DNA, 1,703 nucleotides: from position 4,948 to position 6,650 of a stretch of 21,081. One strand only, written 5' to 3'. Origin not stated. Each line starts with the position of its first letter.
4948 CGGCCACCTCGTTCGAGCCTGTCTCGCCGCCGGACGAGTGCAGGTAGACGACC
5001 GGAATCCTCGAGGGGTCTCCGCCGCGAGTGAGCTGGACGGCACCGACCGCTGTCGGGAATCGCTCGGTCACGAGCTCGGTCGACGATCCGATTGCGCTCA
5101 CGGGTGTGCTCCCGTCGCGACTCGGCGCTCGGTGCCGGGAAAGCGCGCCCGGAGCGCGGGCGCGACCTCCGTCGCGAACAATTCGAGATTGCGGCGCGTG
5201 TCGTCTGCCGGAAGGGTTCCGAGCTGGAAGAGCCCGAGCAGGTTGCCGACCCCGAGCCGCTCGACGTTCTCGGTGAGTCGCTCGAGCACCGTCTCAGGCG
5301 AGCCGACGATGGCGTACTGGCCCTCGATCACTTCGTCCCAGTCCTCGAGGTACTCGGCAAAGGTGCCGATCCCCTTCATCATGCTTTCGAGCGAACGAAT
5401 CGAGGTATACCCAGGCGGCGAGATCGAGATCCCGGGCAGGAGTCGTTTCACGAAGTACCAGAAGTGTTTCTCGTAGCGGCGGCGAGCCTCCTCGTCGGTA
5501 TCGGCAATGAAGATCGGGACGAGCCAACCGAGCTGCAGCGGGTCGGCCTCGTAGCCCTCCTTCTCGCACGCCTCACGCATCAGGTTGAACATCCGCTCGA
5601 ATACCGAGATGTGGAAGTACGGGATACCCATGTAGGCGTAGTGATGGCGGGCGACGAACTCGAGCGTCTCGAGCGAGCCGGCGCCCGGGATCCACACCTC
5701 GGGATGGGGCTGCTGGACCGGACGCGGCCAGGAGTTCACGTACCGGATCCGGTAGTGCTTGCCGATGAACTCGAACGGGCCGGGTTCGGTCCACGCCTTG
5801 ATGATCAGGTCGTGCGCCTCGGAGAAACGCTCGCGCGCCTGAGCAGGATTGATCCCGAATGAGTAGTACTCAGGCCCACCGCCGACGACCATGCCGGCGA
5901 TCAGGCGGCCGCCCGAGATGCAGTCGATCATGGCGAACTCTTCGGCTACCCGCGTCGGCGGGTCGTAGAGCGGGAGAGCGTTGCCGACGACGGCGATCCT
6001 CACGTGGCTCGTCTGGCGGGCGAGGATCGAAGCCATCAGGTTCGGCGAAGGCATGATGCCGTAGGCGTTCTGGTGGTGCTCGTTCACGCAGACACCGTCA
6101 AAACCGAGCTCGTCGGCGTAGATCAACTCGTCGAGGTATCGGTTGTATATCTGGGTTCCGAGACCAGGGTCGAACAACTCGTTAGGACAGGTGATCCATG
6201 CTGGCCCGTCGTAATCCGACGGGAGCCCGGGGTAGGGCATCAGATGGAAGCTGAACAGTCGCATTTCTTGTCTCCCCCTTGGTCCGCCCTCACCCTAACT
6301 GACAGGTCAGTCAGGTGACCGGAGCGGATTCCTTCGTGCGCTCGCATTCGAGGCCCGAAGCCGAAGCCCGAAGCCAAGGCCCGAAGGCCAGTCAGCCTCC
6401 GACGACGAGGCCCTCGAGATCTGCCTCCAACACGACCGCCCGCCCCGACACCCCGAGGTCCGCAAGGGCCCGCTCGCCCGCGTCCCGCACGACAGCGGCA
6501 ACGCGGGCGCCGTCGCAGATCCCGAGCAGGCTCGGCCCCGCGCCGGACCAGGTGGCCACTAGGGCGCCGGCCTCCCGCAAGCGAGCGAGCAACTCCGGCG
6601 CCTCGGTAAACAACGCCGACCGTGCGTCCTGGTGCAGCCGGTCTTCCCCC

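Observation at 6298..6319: Overlapping TGAC/GTCA palindromes in the promoter region of the LLM oxidoreductase - hydrolase operon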

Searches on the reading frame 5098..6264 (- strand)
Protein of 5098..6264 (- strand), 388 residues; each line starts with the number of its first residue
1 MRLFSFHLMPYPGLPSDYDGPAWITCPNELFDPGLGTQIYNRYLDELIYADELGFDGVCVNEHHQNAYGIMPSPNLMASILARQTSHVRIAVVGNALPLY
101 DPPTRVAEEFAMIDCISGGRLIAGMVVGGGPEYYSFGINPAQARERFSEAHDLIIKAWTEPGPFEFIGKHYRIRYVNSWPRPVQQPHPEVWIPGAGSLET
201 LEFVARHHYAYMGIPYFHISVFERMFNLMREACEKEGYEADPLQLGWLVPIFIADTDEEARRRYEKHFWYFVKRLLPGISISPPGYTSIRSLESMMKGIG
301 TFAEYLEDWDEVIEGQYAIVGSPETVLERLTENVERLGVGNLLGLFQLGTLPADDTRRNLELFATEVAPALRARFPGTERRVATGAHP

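Call 6: search_protein_families(library=pfam, proteins=[window:5098-6264:-])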
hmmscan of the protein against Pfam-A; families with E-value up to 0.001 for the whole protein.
window:5098-6264:- (388 aa): 1 family
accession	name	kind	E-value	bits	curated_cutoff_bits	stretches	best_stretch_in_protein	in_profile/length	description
PF00296.26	Bac_luciferase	-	1.8e-49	169.3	27.9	1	39-339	19-312/314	Luciferase-like monooxygenase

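Call 11: find_related_loci(query=window:5098-6264:-, collection=genome_contigs, flank=3000)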
Query window:5098-6264:- (388 aa) in genome_contigs; peptide patterns used: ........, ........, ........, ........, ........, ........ (x = any residue, [..] = any of these).
599 stretches matched a pattern (row limit reached: there are more); 538 encode a relative of the query (tblastn E <= 1e-3); the best 80 are kept; 80 distinct loci.
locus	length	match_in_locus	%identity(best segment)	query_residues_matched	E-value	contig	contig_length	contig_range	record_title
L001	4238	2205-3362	96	1-386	0e+0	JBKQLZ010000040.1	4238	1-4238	MAG: Acidimicrobiales bacterium isolate CRr3G3H3I__bin_42 CRr3G3H3I_000000045732, whole genome shotgun sequence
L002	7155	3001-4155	95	1-385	0e+0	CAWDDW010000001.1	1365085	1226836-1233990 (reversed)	MAG: uncultured Acidimicrobiaceae bacterium isolate MFD05580.bin.2.14 genome assembly, contig: contig_38976, whole genom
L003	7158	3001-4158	91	1-386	0e+0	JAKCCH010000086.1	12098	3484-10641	MAG: Actinomycetes bacterium isolate YP2.bin33 NODE_4428_length_12098_cov_3.008354, whole genome shotgun sequence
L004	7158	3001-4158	88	1-386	0e+0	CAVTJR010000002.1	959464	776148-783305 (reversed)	MAG: uncultured Actinomycetota bacterium isolate MFD05580.bin.1.93 genome assembly, contig: contig_29081, whole genome s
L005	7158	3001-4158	88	1-386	0e+0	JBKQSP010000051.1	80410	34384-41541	MAG: Acidimicrobiales bacterium isolate MHr1A1B1C__bin_13 MHr1A1B1C_000000145668, whole genome shotgun sequence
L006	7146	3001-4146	88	1-382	0e+0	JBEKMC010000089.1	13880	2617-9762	MAG: Acidimicrobiales bacterium isolate SPRUCE 385 SPRUCE_385_89, whole genome shotgun sequence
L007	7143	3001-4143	86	1-381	0e+0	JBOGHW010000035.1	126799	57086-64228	MAG: Acidimicrobiales bacterium isolate TC-S_metawrap_bin.20 k127_4619255, whole genome shotgun sequence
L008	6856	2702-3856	87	1-385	0e+0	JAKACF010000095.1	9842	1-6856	MAG: Actinomycetes bacterium isolate WH2.bin86 NODE_12849_length_9842_cov_1.498405, whole genome shotgun sequence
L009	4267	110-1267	86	1-386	0e+0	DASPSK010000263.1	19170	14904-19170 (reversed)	MAG TPA_asm: Acidimicrobiales bacterium isolate SMAG_U12249 k141_511771, whole genome shotgun sequence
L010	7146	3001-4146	86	1-382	0e+0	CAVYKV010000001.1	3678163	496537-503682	MAG: uncultured Actinomycetota bacterium isolate MFD05512.bin.2.6 genome assembly, contig: contig_13947, whole genome sh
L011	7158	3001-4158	85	1-386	0e+0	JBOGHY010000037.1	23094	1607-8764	MAG: Acidimicrobiales bacterium isolate TC-S_metawrap_bin.162 k127_1784744, whole genome shotgun sequence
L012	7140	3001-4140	83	1-380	0e+0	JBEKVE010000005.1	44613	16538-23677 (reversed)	MAG: Acidimicrobiales bacterium isolate SPRUCE 598 SPRUCE_598_5, whole genome shotgun sequence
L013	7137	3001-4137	84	1-379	0e+0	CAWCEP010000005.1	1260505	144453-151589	MAG: uncultured Acidimicrobiales bacterium isolate MFD09286.bin.2.43 genome assembly, contig: contig_16381, whole genome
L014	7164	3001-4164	82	1-388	0e+0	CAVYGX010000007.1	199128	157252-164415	MAG: uncultured Acidimicrobiales bacterium isolate MFD03399.bin.2.91 genome assembly, contig: contig_41340, whole genome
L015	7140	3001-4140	83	1-380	0e+0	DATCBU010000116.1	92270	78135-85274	MAG TPA_asm: Acidimicrobiales bacterium isolate SMAG_U7681 k141_230699, whole genome shotgun sequence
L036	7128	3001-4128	82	1-376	0e+0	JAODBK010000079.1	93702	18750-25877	MAG: Acidimicrobiales bacterium isolate RYN_50 scaffold_2286044, whole genome shotgun sequence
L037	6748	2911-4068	78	1-386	0e+0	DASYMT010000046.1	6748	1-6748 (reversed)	MAG TPA_asm: Acidimicrobiales bacterium isolate SMAG_U4382 k141_797995, whole genome shotgun sequence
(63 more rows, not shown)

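Call 17: search_protein_families(library=ncbifam, proteins=[window:5098-6264:-])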
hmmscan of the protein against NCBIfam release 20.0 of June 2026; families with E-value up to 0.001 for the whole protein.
window:5098-6264:- (388 aa): 21 families
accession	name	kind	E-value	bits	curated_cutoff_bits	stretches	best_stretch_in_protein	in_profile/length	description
TIGR03858.1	LLM_2I7G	subfamily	2.3e-29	102.4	462.25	2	42-268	27-252/337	Atu2307/SP_0267 family LLM class monooxygenase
TIGR03560.1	F420_Rv1855c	subfamily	4e-25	89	231.4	1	38-243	10-222/227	TIGR03560 family F420-dependent LLM class oxidoreductase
TIGR04020.1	seco_metab_LLM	subfamily_domain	5.7e-24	84.9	244.45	1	40-342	18-317/341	MupA/Atu3671 family FMN-dependent luciferase-like monooxygenase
TIGR03619.1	F420_Rv2161c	subfamily_domain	1e-23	84.3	166.9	1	50-246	7-215/247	TIGR03619 family F420-dependent LLM class oxidoreductase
TIGR04036.1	LLM_CE1758_fam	subfamily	5.2e-21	74.9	479.1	1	49-268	36-256/355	CE1758 family FMN-dependent luciferase-like monooxygenase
TIGR04027.1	LLM_KPN_01858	hypoth_equivalog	5.6e-21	74.8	412.9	1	32-160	11-140/326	putative FMN-dependent luciferase-like monooxygenase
TIGR03558.1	oxido_grp_1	subfamily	2.1e-16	60.1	166.95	1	50-347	29-308/325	MsnO8 family LLM class oxidoreductase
NF052254.1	luciferase_Alph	exception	6.2e-15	55.2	600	1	37-209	18-187/354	luciferase subunit alpha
TIGR03565.1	alk_sulf_monoox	equivalog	7.7e-15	54.8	518.2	1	42-263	27-239/346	FMNH2-dependent alkanesulfonate monooxygenase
TIGR03621.1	F420_MSMEG_2516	subfamily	9.3e-13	48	213.15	1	49-206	22-168/295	TIGR03621 family F420-dependent LLM class oxidoreductase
NF001939.1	PRK00719.1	subfamily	1.7e-12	46.8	510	1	42-264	27-240/373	alkanesulfonate monooxygenase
TIGR03571.1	lucif_BA3436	subfamily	2.4e-12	46.7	303.9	1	69-213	64-206/304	TIGR03571 family LLM class oxidoreductase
NF052255.1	luciferase_Beta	exception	1.5e-11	43.9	500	1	39-159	20-142/325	luciferase subunit beta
TIGR04021.1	LLM_DMSO2_sfnG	equivalog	4e-11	42.9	382.95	1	49-208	36-197/350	dimethylsulfone monooxygenase SfnG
TIGR03860.1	FMN_nitrolo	subfamily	7.1e-11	41.6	279.7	1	44-127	43-124/422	NtaA/DmoA family FMN-dependent monooxygenase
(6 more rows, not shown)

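Call 21: search_protein_families(library=pfam, proteins=[L036:1643-2956:-, L036:1852-2937:+, L037:1474-2823:-, L037:1827-2870:-, L014:1583-2929:+, L014:27-1805:+, L014:5019-6470:+, L036:5069-6925:+, L036:4542-6782:-, L037:5089-6471:-])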
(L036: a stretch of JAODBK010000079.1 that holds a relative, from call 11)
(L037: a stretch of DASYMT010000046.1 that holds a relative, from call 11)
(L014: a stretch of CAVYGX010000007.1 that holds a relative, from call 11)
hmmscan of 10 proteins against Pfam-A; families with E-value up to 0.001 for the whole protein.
L036:1643-2956:- (437 aa): 0 families

L036:1852-2937:+ (361 aa): 0 families

L037:1474-2823:- (449 aa): 0 families

L037:1827-2870:- (347 aa): 3 families
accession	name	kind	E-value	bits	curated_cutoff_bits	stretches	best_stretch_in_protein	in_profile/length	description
PF03734.19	YkuD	-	2.3e-20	74.1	23.4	1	175-291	2-146/146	L,D-transpeptidase catalytic domain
PF01471.23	PG_binding_1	-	1e-15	58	23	1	104-159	2-57/57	Putative peptidoglycan binding domain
PF01456.22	Mucin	-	6.1e-05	23.5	34.7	0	311-343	46-81/143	Mucin-like glycoprotein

L014:1583-2929:+ (448 aa): 3 families
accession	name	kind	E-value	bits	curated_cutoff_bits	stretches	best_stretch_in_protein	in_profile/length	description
PF00005.33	ABC_tran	-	2.5e-16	60.9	25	1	209-360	1-134/137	ABC transporter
PF13671.12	AAA_33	-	0.00019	22.2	27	1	221-252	1-32/143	AAA domain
PF02463.25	SMC_N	-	0.00034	20.6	40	0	220-237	25-42/220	RecF/RecN/SMC N terminal domain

L014:27-1805:+ (592 aa): 1 family
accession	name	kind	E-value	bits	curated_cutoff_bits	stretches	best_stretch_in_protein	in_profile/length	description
PF01458.23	SUFBD_core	-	2.8e-65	220.5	27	1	313-555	6-232/232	SUF system FeS cluster assembly, SufBD core domain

L014:5019-6470:+ (483 aa): 1 family
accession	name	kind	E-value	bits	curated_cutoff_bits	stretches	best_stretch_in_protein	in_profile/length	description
PF03816.19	LytR_cpsA_psr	-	4.2e-33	115.1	24.6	1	180-347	1-149/150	LytR_cpsA_psr family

L036:5069-6925:+ (618 aa): 0 families

L036:4542-6782:- (746 aa): 0 families

L037:5089-6471:- (460 aa): 0 families

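Call 25: find_related_loci(query=window:5098-6264:-, collection=metagenome_contigs, flank=3000)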
Query window:5098-6264:- (388 aa) in metagenome_contigs; peptide patterns used: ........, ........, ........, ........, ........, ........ (x = any residue, [..] = any of these).
600 stretches matched a pattern (row limit reached: there are more); 538 encode a relative of the query (tblastn E <= 1e-3); the best 80 are kept; 80 distinct loci.
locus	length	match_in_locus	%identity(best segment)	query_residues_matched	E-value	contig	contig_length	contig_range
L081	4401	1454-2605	89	1-384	0e+0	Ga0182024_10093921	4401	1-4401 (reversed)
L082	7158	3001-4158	88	1-386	0e+0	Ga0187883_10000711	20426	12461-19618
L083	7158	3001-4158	88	1-386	0e+0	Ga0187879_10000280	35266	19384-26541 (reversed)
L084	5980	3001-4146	88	1-382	0e+0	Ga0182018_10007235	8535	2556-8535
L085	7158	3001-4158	88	1-386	0e+0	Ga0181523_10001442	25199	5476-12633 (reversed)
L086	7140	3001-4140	87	1-380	0e+0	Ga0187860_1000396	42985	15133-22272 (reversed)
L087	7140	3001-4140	86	1-380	0e+0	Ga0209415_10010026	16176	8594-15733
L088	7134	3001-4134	84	1-378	0e+0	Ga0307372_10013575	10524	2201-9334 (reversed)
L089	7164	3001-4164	82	1-388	0e+0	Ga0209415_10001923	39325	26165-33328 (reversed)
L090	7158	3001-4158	82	1-386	0e+0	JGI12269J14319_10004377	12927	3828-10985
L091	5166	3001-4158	82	1-386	0e+0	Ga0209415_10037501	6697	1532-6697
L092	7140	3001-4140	83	1-380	0e+0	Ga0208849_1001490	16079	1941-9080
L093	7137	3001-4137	84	1-379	0e+0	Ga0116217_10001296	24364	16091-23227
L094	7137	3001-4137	84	1-379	0e+0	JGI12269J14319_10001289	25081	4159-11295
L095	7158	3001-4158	83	3-388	0e+0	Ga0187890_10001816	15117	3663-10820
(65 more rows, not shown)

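Call 40: search_solved_structures(query=window:5098-6264:-, max_evalue=0.00001)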
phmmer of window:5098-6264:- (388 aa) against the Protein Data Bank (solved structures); distinct sequences matched with E-value up to 0.00001: 19.
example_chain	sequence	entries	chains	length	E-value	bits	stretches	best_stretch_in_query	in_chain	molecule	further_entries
7bip_A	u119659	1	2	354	2.4e-24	89.3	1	48-371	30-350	Luciferase-like monooxygenase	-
2i7g_A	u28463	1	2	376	5.6e-21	78.2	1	38-263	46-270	Monooxygenase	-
8cbb_A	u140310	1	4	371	4.9e-19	71.8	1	50-374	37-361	Alkanal monooxygenase alpha chain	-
6ket_A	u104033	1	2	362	2.9e-15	59.3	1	40-262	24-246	PuwE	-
8k74_A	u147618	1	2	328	3.9e-15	58.9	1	29-159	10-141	Alkanal monooxygenase alpha chain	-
4us5_A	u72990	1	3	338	8.9e-13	51.2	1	49-344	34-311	LUCIFERASE-LIKE MONOOXYGENASE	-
4us5_D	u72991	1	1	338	2.7e-12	49.6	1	49-344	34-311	LUCIFERASE-LIKE MONOOXYGENASE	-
4uwm_A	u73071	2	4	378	1.5e-11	47.1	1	38-141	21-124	3,6-DIKETOCAMPHANE 1,6 MONOOXYGENASE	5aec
1brl_B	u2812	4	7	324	9.7e-10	41.1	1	37-186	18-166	BACTERIAL LUCIFERASE | BETA2 LUCIFERASE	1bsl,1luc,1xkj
3fgc_B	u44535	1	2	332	1e-09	41.1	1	37-185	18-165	Alkanal monooxygenase beta chain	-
7jv3_A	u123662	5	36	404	2.7e-09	39.7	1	43-268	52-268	Alkanesulfonate monooxygenase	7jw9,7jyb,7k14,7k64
1brl_A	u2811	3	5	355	7.7e-09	38.2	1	38-372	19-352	BACTERIAL LUCIFERASE | Alkanal monooxygenase alpha chain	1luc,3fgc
8qpm_A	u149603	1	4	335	6.4e-08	35.1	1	49-372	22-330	5,10-methylenetetrahydromethanopterin reductase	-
8qq8_A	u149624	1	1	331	9.5e-08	34.6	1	49-372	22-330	5,10-methylenetetrahydromethanopterin reductase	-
8qpl_A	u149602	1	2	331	9.9e-08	34.5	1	49-372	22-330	5,10-methylenetetrahydromethanopterin reductase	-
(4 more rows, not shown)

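Call 46: find_homologous_proteins(query=window:5098-6264:-, max_evalue=1e-50)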
Query window:5098-6264:- (388 aa): 7809 proteins with E <= 1e-50 among 8000 candidates; the best 120 are listed.
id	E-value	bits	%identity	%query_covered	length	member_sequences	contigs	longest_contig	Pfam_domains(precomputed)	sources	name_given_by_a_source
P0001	7.6e-270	913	100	100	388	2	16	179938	PF00296.27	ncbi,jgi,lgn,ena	jgi:alkanesulfonate monooxygenase SsuD/methylene tetrahydromethanopterin reductase-like flavin-depen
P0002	1.1e-268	909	100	100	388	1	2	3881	PF00296.27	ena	-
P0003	4.0e-250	848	92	100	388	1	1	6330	PF00296.27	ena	-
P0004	7.4e-247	837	100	93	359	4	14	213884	PF00296.27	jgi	jgi:alkanesulfonate monooxygenase SsuD/methylene tetrahydromethanopterin reductase-like flavin-depen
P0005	1.2e-243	826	89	99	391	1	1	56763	PF00296.27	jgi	jgi:alkanesulfonate monooxygenase SsuD/methylene tetrahydromethanopterin reductase-like flavin-depen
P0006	2.4e-242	822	88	98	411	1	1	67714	PF00296.27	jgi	jgi:alkanesulfonate monooxygenase SsuD/methylene tetrahydromethanopterin reductase-like flavin-depen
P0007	3.5e-242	822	89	99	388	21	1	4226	PF00296.27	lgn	-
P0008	4.2e-240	815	88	99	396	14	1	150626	PF00296.27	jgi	jgi:alkanesulfonate monooxygenase SsuD/methylene tetrahydromethanopterin reductase-like flavin-depen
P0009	1.2e-239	813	89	99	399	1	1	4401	PF00296.27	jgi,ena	-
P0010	4.2e-238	808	88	98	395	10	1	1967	PF00296.27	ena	-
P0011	5.4e-238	808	89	98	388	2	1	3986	PF00296.27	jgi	jgi:alkanesulfonate monooxygenase SsuD/methylene tetrahydromethanopterin reductase-like flavin-depen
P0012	6.5e-237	804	87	99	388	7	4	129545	PF00296.27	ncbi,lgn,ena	-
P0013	2.3e-235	799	86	98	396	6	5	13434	PF00296.27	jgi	jgi:alkanesulfonate monooxygenase SsuD/methylene tetrahydromethanopterin reductase-like flavin-depen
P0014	5.1e-235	798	84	99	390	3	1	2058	PF00296.27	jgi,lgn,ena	-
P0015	1.8e-234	796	86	98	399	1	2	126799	PF00296.27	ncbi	ncbi:MAG: LLM class flavin-dependent oxidoreductase [Acidimicrobiales bacterium]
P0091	2.7e-219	746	81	97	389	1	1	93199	PF00296.27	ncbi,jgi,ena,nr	ncbi:MAG TPA: LLM class flavin-dependent oxidoreductase [Acidimicrobiales bacterium]|nr:LLM class fl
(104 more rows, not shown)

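Call 48: find_encoding_contigs(protein=P0091, flank=10000, max_places=2)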
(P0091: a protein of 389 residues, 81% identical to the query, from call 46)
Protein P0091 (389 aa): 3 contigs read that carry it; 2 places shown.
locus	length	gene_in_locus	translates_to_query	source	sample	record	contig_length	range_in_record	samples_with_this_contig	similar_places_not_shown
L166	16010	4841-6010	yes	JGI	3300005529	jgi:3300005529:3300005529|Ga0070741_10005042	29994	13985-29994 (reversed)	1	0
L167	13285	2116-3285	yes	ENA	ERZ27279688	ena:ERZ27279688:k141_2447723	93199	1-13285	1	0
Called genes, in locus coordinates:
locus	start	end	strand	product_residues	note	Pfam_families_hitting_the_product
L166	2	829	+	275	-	?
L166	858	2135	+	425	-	PF19295:SufBD_N (faint), PF01458:SUFBD_core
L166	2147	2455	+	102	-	PF00355:Rieske, PF13806:Rieske_2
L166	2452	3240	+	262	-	PF00005:ABC_tran, PF02463:SMC_N (faint), PF13304:AAA_21 (faint)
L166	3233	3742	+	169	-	PF08044:DUF1707, PF13239:2TM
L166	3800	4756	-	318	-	PF01471:PG_binding_1, PF03734:YkuD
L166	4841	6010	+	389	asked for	PF00296:Bac_luciferase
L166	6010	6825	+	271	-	PF00561:Abhydrolase_1, PF12697:Abhydrolase_6, PF12146:Hydrolase_4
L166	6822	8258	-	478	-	PF07690:MFS_1, PF00083:Sugar_tr (weak)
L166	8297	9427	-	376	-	PF07992:Pyr_redox_2, PF00070:Pyr_redox, PF14759:Reductase_C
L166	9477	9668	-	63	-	PF13459:Fer4_15, PF13370:Fer4_13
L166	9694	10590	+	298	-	PF00296:Bac_luciferase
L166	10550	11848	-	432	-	PF05977:MFS_3, PF07690:MFS_1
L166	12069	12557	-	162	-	PF01592:NifU_N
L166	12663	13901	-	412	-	PF00266:Aminotran_5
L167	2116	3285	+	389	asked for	PF00296:Bac_luciferase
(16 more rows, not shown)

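Call 57: find_encoding_contigs(protein=P0012, flank=10000, max_places=1)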
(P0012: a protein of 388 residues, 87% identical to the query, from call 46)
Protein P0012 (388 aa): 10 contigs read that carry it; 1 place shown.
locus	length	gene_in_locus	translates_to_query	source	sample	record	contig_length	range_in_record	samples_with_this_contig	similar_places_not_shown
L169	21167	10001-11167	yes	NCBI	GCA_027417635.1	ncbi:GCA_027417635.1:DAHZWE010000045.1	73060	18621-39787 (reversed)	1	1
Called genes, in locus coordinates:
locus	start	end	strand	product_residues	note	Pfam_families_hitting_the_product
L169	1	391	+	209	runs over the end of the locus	PF00440:TetR_N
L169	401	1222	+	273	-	PF00440:TetR_N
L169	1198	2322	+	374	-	PF11583:AurF (faint)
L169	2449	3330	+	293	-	PF00701:DHDPS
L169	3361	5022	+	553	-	PF00753:Lactamase_B, PF12706:Lactamase_B_2, PF22505:RNase_J_b_CASP, PF07521:RMMBL, PF17770:RNase_J_C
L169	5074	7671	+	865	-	PF17854:FtsK_alpha, PF01580:FtsK_SpoIIIE, PF09397:FtsK_gamma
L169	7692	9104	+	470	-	PF00768:Peptidase_S11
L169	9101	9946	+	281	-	PF00288:GHMP_kinases_N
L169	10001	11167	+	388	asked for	PF00296:Bac_luciferase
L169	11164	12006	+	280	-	PF00561:Abhydrolase_1, PF12146:Hydrolase_4, PF12697:Abhydrolase_6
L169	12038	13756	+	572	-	PF07690:MFS_1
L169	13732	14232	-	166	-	PF01592:NifU_N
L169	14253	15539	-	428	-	PF00266:Aminotran_5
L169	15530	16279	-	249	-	PF02463:SMC_N (faint), PF00005:ABC_tran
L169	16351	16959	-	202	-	PF00753:Lactamase_B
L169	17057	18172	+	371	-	PF02771:Acyl-CoA_dh_N, PF02770:Acyl-CoA_dh_M, PF00441:Acyl-CoA_dh_1, PF08028:Acyl-CoA_dh_2 (weak)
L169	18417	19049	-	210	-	-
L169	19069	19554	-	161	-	-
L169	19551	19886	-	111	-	-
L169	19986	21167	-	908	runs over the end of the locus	PF28598:PDH_E1_N, PF00456:Transketolase_N (weak), PF17831:PDH_E1_M, PF22613:Transketolase_C_1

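Call 58: find_encoding_contigs(protein=P0008, flank=10000, max_places=1)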
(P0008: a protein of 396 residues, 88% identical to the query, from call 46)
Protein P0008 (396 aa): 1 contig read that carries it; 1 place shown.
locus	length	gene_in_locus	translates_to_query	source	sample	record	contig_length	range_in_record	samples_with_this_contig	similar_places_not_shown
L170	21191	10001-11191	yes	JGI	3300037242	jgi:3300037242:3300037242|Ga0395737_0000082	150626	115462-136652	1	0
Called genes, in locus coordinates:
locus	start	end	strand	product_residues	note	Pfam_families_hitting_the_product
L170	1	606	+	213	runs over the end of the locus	PF00440:TetR_N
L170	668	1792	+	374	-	PF11583:AurF (faint)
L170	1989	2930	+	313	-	PF00701:DHDPS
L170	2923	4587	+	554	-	PF00753:Lactamase_B, PF12706:Lactamase_B_2, PF22505:RNase_J_b_CASP, PF07521:RMMBL, PF17770:RNase_J_C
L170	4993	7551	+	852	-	-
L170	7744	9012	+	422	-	PF00768:Peptidase_S11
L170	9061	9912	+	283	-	PF00288:GHMP_kinases_N (weak), PF08544:GHMP_kinases_C (weak)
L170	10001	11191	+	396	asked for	PF00296:Bac_luciferase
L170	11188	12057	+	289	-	PF12697:Abhydrolase_6, PF00561:Abhydrolase_1, PF12146:Hydrolase_4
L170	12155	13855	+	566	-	PF07690:MFS_1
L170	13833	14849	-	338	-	-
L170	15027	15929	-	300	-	PF00005:ABC_tran, PF13304:AAA_21 (weak)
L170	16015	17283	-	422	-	-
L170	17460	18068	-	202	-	-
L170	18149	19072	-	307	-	-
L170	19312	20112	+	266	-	-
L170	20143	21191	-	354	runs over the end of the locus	PF02470:MlaD, PF11887:Mce4_CUP1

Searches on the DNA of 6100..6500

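Call 60: search_rna_families(source=window, start=6100, end=6500, threshold=evalue, max_evalue=1)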
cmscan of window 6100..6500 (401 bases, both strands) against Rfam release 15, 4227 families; matches with E-value up to 1: 0.
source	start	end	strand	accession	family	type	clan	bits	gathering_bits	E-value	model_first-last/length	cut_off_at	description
